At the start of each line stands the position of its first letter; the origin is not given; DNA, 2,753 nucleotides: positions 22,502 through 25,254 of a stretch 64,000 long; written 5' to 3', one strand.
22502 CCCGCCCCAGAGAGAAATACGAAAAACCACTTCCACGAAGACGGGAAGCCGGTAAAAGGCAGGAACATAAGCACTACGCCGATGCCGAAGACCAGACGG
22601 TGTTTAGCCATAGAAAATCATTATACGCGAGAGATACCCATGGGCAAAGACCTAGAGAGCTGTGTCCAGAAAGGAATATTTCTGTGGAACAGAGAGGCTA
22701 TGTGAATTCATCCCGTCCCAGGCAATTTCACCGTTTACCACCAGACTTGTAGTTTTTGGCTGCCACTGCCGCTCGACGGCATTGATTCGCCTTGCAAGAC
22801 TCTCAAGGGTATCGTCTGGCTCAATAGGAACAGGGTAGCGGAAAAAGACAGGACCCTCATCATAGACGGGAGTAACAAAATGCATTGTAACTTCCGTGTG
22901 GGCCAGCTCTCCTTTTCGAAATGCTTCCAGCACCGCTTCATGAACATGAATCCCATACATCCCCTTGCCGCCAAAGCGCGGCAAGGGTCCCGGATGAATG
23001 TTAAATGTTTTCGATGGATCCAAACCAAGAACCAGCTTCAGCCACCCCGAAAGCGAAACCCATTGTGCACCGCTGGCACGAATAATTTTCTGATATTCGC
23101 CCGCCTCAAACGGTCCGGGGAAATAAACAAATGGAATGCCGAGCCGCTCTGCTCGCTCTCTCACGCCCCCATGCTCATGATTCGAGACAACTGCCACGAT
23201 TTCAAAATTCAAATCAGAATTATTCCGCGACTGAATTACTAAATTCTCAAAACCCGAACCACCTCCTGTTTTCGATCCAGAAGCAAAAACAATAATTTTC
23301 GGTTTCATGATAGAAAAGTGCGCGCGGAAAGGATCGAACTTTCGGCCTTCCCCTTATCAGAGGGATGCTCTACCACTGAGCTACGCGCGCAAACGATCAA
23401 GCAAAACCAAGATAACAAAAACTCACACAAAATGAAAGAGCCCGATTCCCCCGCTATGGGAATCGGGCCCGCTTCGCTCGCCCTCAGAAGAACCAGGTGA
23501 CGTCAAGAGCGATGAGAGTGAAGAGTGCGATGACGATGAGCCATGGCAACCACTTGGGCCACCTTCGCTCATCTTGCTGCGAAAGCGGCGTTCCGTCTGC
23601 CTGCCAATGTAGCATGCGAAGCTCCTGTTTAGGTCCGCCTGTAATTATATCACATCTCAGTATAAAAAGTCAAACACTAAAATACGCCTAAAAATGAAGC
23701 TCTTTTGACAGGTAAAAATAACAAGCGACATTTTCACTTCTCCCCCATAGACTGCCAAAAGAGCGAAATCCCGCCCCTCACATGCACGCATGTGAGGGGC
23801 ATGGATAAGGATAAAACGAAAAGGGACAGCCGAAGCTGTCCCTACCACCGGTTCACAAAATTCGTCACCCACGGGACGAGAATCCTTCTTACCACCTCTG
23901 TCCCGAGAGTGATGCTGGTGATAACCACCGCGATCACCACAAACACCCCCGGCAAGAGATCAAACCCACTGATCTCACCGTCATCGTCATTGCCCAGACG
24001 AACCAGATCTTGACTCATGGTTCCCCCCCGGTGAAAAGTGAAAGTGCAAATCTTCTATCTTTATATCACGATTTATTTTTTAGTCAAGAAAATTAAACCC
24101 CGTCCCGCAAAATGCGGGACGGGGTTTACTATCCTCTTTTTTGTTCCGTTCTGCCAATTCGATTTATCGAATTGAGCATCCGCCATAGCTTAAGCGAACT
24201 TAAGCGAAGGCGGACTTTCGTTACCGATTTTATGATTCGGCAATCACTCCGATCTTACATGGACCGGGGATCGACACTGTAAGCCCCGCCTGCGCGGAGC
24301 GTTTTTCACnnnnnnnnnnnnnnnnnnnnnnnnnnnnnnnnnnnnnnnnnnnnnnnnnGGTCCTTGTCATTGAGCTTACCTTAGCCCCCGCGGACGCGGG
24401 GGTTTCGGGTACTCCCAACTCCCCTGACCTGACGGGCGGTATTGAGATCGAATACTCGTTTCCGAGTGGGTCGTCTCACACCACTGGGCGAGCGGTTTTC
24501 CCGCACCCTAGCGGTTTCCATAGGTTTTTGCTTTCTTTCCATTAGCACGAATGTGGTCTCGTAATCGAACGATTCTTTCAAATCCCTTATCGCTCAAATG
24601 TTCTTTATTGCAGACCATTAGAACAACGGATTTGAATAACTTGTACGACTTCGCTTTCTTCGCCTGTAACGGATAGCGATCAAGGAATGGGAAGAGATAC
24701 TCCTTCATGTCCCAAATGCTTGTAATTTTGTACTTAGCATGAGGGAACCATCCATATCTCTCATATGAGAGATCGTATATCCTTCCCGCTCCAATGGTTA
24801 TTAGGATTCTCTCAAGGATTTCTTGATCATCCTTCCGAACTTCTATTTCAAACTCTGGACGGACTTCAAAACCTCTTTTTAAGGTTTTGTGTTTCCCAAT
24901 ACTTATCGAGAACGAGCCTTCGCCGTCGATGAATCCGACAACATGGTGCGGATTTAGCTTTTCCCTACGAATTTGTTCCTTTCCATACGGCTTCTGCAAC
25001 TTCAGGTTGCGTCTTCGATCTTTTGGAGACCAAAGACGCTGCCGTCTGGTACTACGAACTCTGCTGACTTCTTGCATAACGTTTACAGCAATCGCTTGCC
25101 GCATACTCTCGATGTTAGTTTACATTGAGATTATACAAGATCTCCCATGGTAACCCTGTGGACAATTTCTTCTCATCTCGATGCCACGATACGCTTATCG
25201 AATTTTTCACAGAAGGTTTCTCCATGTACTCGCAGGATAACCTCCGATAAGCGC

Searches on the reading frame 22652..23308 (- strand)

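Call 11: search_protein_families(library=pfam, proteins=[window:22652-23308:-])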
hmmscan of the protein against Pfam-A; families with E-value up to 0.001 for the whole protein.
window:22652-23308:- (218 aa): 1 family
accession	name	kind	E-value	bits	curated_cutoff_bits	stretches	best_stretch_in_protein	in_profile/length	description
PF00551.24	Formyl_trans_N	-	5.9e-19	69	26.1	1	4-186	2-180/181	Formyl transferase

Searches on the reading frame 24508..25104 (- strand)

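Call 11: search_protein_families(library=pfam, proteins=[window:24508-25104:-])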
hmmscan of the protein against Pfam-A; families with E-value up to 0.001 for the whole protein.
window:24508-25104:- (198 aa): 1 family
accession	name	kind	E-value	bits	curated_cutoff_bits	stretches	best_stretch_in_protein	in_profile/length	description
PF00961.24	LAGLIDADG_1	-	1e-20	75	23.1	1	56-161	2-102/102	LAGLIDADG endonuclease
